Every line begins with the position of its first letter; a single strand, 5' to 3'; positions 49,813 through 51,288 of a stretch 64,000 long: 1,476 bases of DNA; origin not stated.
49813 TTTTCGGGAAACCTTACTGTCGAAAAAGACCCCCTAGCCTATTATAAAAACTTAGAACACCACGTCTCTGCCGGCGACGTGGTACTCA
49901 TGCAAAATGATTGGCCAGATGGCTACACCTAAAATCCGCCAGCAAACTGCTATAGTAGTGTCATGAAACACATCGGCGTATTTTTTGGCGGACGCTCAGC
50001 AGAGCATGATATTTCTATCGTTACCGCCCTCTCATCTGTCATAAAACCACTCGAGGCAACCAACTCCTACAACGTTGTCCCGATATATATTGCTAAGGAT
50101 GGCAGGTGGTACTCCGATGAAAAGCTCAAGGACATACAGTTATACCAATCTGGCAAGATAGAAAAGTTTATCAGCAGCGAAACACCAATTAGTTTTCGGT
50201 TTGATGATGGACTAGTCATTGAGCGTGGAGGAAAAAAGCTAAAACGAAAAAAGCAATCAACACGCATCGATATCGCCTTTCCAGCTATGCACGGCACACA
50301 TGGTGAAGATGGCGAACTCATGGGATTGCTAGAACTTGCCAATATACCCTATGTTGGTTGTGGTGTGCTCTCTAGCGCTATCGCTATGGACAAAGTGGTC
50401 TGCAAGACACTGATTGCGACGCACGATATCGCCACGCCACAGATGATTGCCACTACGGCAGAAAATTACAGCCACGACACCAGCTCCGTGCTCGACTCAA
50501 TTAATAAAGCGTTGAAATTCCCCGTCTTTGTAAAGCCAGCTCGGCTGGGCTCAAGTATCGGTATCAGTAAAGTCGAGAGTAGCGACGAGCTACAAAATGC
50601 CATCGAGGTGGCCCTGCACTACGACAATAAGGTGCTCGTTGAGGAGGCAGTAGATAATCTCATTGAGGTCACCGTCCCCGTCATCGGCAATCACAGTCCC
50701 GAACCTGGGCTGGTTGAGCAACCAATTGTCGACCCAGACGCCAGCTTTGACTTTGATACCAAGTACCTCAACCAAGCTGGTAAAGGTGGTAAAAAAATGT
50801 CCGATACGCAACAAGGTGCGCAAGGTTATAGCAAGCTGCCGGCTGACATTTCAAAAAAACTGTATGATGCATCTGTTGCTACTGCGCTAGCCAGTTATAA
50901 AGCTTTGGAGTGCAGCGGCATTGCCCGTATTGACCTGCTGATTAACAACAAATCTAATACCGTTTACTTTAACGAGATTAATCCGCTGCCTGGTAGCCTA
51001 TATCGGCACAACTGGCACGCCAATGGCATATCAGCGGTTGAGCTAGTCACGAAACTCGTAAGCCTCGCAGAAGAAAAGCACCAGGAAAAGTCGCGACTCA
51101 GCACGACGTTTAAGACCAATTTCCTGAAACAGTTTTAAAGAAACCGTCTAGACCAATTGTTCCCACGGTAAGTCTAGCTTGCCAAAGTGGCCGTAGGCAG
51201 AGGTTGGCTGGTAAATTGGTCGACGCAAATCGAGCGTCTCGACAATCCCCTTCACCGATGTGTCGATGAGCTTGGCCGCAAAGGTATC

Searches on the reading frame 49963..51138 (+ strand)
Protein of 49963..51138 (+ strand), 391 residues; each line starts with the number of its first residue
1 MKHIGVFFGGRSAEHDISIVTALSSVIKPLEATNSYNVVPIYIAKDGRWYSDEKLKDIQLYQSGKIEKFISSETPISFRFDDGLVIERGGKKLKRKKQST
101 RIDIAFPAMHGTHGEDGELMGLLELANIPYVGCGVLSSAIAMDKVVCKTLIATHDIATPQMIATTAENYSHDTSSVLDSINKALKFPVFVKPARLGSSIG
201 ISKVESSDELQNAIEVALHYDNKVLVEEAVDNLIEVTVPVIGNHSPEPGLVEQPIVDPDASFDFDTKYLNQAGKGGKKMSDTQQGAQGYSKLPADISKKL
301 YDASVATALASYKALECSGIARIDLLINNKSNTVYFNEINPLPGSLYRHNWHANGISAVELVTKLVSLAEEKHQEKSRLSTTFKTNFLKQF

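Call 15: search_protein_families(library=pfam, proteins=[window:49963-51138:+], max_evalue=0.001)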
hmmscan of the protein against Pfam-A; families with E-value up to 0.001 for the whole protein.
window:49963-51138:+ (391 aa): 6 families
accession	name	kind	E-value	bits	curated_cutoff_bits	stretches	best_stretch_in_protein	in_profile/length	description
PF07478.18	Dala_Dala_lig_C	-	1e-45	156.2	24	1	150-366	1-203/204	D-ala D-ala ligase C-terminus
PF01820.27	Dala_Dala_lig_N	-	1e-30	107.2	34.6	1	4-133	2-121/121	D-ala D-ala ligase N-terminus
PF02222.28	ATP-grasp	-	1.5e-08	34.9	27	1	165-241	10-87/179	ATP-grasp domain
PF02786.22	CPSase_L_D2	-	1.2e-05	25.4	19.8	0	170-242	24-101/211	Carbamoyl-phosphate synthase L chain, ATP binding domain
PF08443.16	RimK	-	0.00025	21.2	21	0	141-231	1-83/188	RimK-like ATP-grasp domain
PF13535.11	ATP-grasp_4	-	0.00095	19.2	27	0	185-216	2-33/160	ATP-grasp domain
